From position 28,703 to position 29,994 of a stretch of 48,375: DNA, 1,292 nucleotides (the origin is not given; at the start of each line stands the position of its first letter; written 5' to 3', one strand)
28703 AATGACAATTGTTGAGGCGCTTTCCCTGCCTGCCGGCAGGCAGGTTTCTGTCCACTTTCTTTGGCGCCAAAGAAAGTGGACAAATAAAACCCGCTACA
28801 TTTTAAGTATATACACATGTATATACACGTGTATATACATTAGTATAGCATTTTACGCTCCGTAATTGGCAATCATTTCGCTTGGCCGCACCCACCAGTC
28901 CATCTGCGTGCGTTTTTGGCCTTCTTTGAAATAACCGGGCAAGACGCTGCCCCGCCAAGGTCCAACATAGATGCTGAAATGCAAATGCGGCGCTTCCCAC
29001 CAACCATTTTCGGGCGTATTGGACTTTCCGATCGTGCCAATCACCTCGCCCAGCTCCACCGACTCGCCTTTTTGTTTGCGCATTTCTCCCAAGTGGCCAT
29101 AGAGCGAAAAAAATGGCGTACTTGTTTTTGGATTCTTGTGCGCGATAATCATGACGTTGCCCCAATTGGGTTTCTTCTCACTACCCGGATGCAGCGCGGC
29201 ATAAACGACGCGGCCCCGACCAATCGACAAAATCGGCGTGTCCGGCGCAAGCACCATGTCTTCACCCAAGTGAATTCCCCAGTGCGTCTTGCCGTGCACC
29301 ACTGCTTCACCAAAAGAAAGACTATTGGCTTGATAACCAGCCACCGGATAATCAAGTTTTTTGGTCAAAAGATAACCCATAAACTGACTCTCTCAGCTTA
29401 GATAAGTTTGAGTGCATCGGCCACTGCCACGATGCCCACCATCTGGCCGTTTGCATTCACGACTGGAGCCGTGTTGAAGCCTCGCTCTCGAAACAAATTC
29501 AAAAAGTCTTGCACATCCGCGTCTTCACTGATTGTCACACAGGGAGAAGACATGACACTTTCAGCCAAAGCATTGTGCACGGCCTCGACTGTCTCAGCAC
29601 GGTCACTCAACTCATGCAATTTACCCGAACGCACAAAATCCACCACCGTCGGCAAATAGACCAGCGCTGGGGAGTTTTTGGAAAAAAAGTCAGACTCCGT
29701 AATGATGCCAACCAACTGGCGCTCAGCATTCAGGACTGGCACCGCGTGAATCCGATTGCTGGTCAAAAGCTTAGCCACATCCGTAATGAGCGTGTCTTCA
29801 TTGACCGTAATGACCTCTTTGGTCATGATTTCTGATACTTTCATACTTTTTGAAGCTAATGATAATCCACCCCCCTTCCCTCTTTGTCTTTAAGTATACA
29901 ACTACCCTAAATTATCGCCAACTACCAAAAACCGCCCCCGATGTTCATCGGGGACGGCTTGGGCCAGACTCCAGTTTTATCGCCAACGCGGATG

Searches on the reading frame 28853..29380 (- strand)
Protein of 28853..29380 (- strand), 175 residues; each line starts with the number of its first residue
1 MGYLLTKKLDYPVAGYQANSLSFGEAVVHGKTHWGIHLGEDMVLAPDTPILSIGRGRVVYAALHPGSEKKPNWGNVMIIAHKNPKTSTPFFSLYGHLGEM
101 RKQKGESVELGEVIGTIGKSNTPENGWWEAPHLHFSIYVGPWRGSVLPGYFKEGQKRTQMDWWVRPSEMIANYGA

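Call 6: search_protein_families(library=pfam, proteins=[window:28853-29380:-], max_evalue=0.01)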
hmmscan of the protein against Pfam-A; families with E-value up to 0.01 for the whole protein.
window:28853-29380:- (175 aa): 1 family
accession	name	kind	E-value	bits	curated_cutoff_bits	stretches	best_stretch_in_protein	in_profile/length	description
PF01551.29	Peptidase_M23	-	5.3e-16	59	28.7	1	36-139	2-89/96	Peptidase family M23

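Call 52: find_related_loci(query=window:28853-29380:-, collection=metagenome_contigs, flank=3000)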
Query window:28853-29380:- (175 aa) in metagenome_contigs; peptide patterns used: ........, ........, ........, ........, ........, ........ (x = any residue, [..] = any of these).
85 stretches matched a pattern; 6 encode a relative of the query (tblastn E <= 1e-3); 6 distinct loci.
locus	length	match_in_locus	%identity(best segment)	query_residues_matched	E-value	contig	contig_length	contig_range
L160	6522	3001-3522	61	1-174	9e-73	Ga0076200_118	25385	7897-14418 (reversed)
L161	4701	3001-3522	61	1-174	9e-73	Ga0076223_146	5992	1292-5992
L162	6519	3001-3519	55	1-173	2e-64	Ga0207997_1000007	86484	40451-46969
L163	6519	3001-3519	51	1-173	1e-63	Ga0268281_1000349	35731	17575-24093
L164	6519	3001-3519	53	1-173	8e-64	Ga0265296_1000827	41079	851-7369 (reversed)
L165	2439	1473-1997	51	1-175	7e-64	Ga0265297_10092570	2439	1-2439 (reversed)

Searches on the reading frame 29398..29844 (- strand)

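Call 6: search_protein_families(library=pfam, proteins=[window:29398-29844:-], max_evalue=0.01)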
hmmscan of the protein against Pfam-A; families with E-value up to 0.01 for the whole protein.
window:29398-29844:- (148 aa): 1 family
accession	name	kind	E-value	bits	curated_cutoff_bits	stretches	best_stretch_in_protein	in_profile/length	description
PF00571.33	CBS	-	1.8e-30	105.5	24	2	3-54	1-52/57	CBS domain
